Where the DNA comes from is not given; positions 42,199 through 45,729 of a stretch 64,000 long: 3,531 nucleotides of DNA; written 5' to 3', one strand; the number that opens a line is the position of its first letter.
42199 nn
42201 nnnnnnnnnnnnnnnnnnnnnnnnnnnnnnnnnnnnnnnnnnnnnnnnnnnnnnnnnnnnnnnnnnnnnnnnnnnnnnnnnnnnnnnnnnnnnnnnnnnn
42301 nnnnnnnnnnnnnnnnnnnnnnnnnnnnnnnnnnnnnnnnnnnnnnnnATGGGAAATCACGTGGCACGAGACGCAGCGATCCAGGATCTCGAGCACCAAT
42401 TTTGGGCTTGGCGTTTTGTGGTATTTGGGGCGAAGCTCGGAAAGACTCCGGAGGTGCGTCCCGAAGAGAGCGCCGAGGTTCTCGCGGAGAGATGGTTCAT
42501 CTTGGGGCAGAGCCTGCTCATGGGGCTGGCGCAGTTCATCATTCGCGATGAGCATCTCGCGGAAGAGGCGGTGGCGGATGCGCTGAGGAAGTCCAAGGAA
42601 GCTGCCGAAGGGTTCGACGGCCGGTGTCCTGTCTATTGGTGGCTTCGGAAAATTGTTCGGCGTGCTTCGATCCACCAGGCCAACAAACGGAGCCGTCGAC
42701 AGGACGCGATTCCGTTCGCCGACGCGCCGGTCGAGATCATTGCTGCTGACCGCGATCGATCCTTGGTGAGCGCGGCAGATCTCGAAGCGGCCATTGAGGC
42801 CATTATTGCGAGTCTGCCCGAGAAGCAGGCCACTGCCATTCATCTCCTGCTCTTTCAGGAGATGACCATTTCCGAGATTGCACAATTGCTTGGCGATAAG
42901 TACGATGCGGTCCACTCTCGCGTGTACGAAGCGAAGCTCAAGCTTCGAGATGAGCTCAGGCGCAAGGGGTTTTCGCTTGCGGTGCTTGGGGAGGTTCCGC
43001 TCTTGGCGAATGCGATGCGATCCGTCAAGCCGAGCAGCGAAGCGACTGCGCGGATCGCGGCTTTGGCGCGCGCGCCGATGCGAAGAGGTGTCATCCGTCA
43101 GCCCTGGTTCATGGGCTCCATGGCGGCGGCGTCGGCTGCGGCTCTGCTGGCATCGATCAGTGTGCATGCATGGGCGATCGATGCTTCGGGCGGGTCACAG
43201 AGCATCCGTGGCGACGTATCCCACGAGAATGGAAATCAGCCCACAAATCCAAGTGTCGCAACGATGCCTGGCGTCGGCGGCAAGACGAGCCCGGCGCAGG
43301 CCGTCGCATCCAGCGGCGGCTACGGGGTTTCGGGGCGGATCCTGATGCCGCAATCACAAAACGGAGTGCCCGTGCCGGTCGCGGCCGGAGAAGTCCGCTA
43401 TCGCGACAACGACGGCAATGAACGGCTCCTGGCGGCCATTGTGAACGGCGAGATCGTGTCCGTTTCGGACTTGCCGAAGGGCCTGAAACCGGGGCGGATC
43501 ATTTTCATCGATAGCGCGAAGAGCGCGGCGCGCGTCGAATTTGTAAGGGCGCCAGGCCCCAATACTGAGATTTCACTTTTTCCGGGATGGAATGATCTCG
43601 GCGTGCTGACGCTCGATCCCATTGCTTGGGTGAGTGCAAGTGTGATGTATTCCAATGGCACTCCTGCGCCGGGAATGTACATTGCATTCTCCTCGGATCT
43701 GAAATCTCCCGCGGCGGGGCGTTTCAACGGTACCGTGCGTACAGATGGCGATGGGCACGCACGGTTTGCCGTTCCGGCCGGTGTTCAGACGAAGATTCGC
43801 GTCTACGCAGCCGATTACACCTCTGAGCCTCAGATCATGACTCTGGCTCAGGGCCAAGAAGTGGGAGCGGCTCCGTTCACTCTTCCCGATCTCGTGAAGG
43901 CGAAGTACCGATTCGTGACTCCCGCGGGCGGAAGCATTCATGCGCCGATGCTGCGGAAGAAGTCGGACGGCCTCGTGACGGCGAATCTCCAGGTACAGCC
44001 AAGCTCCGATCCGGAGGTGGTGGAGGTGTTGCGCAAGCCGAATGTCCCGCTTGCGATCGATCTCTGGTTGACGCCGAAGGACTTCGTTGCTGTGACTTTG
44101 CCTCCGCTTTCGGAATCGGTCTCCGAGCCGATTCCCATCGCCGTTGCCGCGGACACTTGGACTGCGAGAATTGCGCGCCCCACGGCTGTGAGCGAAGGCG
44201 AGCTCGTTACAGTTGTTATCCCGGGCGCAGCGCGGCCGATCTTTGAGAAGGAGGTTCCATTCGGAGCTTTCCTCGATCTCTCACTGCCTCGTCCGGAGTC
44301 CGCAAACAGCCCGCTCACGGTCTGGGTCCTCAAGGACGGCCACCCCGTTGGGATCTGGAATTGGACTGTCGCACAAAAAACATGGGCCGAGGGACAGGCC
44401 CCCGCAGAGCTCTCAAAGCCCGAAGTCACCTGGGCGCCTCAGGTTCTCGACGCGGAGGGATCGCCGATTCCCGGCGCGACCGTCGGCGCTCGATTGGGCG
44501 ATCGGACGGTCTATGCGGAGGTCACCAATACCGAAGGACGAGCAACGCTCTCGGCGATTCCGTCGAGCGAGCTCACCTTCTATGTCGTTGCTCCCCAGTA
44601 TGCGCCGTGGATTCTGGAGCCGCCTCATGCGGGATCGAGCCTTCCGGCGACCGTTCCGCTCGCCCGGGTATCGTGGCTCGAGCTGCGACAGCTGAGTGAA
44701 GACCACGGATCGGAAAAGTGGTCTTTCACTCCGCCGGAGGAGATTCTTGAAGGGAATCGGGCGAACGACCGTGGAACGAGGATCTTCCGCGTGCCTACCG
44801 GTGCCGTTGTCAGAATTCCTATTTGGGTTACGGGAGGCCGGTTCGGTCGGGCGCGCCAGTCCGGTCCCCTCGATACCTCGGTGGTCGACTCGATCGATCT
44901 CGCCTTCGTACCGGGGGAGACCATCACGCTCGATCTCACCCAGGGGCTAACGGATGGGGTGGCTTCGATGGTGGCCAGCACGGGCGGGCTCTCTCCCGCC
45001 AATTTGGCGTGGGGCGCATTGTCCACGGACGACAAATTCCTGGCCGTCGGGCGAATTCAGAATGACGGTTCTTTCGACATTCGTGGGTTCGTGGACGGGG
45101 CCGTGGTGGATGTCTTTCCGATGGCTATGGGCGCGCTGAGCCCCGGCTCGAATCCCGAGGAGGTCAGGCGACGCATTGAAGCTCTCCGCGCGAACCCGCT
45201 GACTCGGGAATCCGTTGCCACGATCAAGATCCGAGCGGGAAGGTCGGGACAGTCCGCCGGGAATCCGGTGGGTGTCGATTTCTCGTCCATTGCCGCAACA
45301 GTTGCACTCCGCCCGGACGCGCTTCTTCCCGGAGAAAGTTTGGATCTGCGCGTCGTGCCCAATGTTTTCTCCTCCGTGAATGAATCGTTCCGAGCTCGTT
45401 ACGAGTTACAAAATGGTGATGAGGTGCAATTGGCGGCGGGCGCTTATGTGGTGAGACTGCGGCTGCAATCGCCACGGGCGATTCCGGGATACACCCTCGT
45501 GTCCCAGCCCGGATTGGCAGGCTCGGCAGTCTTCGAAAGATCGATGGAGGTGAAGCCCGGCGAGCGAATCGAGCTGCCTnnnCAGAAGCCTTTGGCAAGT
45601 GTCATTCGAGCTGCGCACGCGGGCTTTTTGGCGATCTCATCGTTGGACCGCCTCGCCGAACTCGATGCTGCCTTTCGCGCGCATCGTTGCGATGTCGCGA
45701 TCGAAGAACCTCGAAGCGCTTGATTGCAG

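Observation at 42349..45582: ECF sigma domain fused in frame to a TM helix and about 800 aa of extracytoplasmic repeats: a one-polypeptide trans-envelope signalling candidate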

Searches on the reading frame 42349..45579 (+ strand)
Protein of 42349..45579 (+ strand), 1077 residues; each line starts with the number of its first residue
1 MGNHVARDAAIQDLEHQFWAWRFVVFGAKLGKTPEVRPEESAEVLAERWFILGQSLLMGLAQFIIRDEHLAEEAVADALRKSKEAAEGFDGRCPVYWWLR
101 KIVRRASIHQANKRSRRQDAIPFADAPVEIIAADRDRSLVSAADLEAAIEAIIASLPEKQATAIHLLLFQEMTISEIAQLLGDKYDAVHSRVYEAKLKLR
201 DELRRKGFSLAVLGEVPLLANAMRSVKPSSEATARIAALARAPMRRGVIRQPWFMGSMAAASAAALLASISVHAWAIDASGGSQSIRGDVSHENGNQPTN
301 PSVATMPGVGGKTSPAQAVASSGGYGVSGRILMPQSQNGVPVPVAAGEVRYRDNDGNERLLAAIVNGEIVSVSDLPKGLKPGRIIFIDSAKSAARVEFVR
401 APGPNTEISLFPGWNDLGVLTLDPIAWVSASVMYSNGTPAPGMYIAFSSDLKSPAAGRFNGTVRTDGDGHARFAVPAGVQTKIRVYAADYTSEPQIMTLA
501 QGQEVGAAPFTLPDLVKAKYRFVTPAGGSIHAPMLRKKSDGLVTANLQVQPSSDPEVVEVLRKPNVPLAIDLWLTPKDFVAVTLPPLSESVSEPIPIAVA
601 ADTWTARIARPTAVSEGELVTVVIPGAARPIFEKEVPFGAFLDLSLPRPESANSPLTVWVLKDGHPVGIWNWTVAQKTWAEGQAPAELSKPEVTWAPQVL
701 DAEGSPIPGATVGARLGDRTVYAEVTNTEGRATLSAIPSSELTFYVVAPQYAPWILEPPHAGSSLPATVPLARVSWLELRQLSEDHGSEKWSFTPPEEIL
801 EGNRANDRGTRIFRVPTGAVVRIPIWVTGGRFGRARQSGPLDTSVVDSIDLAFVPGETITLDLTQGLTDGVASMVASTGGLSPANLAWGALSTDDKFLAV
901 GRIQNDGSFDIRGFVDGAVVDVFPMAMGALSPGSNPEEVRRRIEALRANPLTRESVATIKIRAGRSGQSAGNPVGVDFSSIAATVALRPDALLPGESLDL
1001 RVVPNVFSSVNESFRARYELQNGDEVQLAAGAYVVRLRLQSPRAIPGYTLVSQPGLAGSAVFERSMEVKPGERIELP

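Call 3: search_protein_families(library=pfam, proteins=[window:42349-45579:+], max_evalue=1)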
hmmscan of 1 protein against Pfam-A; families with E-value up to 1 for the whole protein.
window:42349-45579:+ (1077 aa): 7 families
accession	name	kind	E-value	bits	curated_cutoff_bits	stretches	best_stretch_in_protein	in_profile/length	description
PF13620.12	CarboxypepD_reg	-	1.3e-11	45.1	32.3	2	698-755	5-63/82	Carboxypeptidase regulatory-like domain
PF08281.18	Sigma70_r4_2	-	8.5e-08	32.2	25.7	1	148-199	3-54/54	Sigma-70, region 4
PF02369.22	Big_1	-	7.2e-06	26.5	34.9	2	696-737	22-67/93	Bacterial Ig-like domain (group 1)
PF04545.22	Sigma70_r4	-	0.00034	20.5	24.1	1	153-200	2-49/50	Sigma-70, region 4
PF04542.20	Sigma70_r2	-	0.0021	18.2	24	1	55-117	7-71/71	Sigma-70 region 2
PF17789.7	MG4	-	0.0044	17.7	24.7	0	698-736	21-60/95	Macroglobulin domain MG4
PF07638.17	Sigma70_ECF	-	0.055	13.8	21.1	1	83-204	63-184/185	ECF sigma factor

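Call 4: search_protein_families(library=ncbifam, proteins=[window:42349-45579:+], max_evalue=1)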
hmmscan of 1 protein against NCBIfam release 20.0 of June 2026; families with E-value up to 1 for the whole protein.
window:42349-45579:+ (1077 aa): 69 families (the best 25 are shown)
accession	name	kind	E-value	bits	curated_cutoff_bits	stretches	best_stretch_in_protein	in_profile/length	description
TIGR02937.1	sigma70-ECF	superfamily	3.4e-14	52.8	42.9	1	61-203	18-165/165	sigma-70 family RNA polymerase sigma factor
TIGR02985.1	Sig70_bacteroi1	subfamily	1.1e-13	51.7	126.4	1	56-203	13-162/162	RNA polymerase sigma-70 factor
NF009168.0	PRK12515.1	subfamily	1.4e-12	47.5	236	1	64-208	42-184/189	RNA polymerase sigma factor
TIGR02983.1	SigE-fam_strep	subfamily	1.1e-11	44.8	141.55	1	55-204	17-159/162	SigE family RNA polymerase sigma factor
NF007225.0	PRK09643.1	equivalog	4.5e-11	42.8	190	1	57-204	40-183/204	RNA polymerase sigma factor SigM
NF058625.1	sigma_PG0214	equivalog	4.7e-11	42.7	130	1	56-205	16-163/170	GFO_1088 family ECF-type sigma factor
NF008888.0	PRK11922.1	equivalog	9.3e-11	41.8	204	1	58-205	44-198/231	RNA polymerase sigma factor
NF004113.0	PRK05602.1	equivalog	3e-10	40.1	208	1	57-206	58-204/211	RNA polymerase sigma factor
NF009166.1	PRK12513.1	equivalog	1.2e-09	38.1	206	1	65-205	43-188/193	RNA polymerase sigma factor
TIGR02943.1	Sig70_famx1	hypoth_equivalog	1.3e-09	38.2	162.2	2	57-118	15-76/188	RNA polymerase sigma-70 factor, TIGR02943 family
NF053879.1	RNAPolSigSigVBac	equivalog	1.4e-09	37.8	190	1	64-205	24-157/160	RNA polymerase sigma factor SigV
NF009164.0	PRK12511.1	equivalog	4.3e-09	36.1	185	1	60-201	20-157/182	RNA polymerase sigma factor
TIGR02959.1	SigZ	equivalog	4.7e-09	36.3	168.65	1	65-203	16-148/170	RNA polymerase sigma factor SigZ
NF007215.0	PRK09637.1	equivalog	9.1e-09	35.6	212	1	65-203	22-154/181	RNA polymerase sigma factor SigZ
TIGR02950.1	SigM_subfam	subfamily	2e-08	34.2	147.95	1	66-202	22-157/159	RNA polymerase sigma factor, SigM family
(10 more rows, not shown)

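Call 6: find_homologous_proteins(query=window:42349-45579:+)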
Query window:42349-45579:+ (1077 aa): 2 proteins with E <= 0.001 among 8000 candidates.
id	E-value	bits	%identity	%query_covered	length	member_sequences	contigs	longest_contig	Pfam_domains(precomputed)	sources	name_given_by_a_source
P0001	0.0e+0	2375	100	100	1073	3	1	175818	PF02369.23,PF13620.13,PF08281.19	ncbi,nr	ncbi:MAG: sigma-70 family RNA polymerase sigma factor [Planctomycetes bacterium]|nr:sigma-70 family 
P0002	0.0e+0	1362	59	100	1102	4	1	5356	PF08281.19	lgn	-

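Call 11: find_encoding_contigs(protein=P0002, flank=10000)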
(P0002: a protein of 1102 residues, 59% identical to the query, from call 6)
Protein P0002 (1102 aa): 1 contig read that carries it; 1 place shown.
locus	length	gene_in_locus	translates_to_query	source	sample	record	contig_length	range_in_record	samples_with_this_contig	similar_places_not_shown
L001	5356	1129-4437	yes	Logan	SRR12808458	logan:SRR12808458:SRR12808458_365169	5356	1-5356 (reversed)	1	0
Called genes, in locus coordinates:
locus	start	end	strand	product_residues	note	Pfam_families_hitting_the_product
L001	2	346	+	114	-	?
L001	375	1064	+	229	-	-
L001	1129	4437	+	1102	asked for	PF08281:Sigma70_r4_2 (weak)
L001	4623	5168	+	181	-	-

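Call 37: find_related_loci(query=A1, collection=genome_contigs, flank=10000)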
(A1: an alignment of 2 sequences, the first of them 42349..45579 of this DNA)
Query A1 (1077 aa) in genome_contigs; peptide patterns used: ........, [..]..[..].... (x = any residue, [..] = any of these).
24 stretches matched a pattern, but none encodes a relative of the query by tblastn (E <= 1e-3).

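Call 38: find_encoding_contigs(protein=P0019, flank=10000, max_places=4)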
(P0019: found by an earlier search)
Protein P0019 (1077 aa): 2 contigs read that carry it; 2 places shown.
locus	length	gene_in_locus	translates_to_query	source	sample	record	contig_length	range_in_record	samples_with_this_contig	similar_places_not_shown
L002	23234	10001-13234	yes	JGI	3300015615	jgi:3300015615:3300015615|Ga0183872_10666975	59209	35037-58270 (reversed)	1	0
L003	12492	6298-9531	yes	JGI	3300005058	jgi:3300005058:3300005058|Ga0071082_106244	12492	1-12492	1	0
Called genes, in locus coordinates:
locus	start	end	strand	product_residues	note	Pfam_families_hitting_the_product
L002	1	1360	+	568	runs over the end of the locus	PF13620:CarboxypepD_reg (weak)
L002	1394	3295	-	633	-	-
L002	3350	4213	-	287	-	PF02219:MTHFR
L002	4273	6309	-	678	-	PF25182:NonGDSL (faint), PF00657:Lipase_GDSL (faint), PF13472:Lipase_GDSL_2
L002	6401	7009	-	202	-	-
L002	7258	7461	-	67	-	-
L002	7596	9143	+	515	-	PF01039:Carboxyl_trans, PF03255:ACCA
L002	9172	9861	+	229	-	-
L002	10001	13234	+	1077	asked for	PF08281:Sigma70_r4_2 (weak)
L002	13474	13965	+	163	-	-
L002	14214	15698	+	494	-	PF00289:Biotin_carb_N, PF02222:ATP-grasp (weak), PF02786:CPSase_L_D2, PF07478:Dala_Dala_lig_C, PF02785:Biotin_carb_C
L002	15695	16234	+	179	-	PF26077:BSH_Fcp1 (faint), PF00364:Biotin_lipoyl, PF25917:BSH_RND, PF25919:BSH_CusB (weak), PF25973:BSH_CzcB (faint), PF25984:BSH_YknX (weak)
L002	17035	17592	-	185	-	-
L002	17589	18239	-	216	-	PF04381:RdgC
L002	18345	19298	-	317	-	PF00535:Glycos_transf_2, PF13641:Glyco_tranf_2_3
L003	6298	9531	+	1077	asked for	PF08281:Sigma70_r4_2 (weak)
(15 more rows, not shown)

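Call 73: find_related_loci(query=A1, collection=metagenome_contigs, flank=7000)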
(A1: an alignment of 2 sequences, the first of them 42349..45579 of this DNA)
Query A1 (1077 aa) in metagenome_contigs; peptide patterns used: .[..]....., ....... (x = any residue, [..] = any of these).
169 stretches matched a pattern; 1 encode a relative of the query (tblastn E <= 1e-3); 1 distinct loci.
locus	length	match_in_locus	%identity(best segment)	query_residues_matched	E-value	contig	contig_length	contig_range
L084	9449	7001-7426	26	57-204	1e-6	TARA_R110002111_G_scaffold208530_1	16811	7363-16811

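Call 74: search_dna_similar(query=window:42349-45579:+, collection=plasmids, mode=protein, max_rows=10)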
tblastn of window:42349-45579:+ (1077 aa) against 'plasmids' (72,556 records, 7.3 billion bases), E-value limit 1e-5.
No match.

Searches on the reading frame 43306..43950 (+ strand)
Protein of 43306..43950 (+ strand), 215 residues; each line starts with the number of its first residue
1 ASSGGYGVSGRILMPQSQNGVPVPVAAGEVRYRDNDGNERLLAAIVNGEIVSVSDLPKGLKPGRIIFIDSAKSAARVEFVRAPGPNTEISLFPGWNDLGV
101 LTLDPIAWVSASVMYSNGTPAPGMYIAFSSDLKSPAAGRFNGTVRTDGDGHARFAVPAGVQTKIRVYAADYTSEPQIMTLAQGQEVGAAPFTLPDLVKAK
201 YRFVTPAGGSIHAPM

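Call 62: search_protein_families(library=pfam, proteins=[window:43306-43950:+], max_evalue=1)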
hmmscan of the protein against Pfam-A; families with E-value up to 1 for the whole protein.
window:43306-43950:+ (215 aa): 2 families
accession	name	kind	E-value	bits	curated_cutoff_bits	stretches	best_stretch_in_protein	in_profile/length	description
PF13620.12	CarboxypepD_reg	-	0.0012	19.6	32.3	1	110-188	3-77/82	Carboxypeptidase regulatory-like domain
PF02369.22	Big_1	-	0.026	15.1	34.9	1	109-166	21-76/93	Bacterial Ig-like domain (group 1)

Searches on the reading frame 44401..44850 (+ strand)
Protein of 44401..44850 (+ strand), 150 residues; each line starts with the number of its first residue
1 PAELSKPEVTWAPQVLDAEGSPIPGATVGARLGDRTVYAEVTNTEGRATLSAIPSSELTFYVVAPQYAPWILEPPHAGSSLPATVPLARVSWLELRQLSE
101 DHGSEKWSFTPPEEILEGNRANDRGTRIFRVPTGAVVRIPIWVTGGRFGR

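Call 62: search_protein_families(library=pfam, proteins=[window:44401-44850:+], max_evalue=1)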
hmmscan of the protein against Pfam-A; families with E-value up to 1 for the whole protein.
window:44401-44850:+ (150 aa): 6 families
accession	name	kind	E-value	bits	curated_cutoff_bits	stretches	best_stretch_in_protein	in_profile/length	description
PF13620.12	CarboxypepD_reg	-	1.1e-07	32.5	32.3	1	14-72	5-64/82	Carboxypeptidase regulatory-like domain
PF02369.22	Big_1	-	0.0061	17.1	34.9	1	13-53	23-67/93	Bacterial Ig-like domain (group 1)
PF24107.1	DUF7382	-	0.15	12.4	27.4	1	14-50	25-64/65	Domain of unknown function (DUF7382)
PF13715.12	CarbopepD_reg_2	-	0.16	12.5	32.2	1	14-62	4-50/88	CarboxypepD_reg-like domain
PF17789.7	MG4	-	0.2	12.4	24.7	1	14-52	21-60/95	Macroglobulin domain MG4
PF24025.1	Ig_DR_A0283-like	-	0.22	12.3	27.1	1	14-66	12-66/102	DR_A0283-like, Ig-like domain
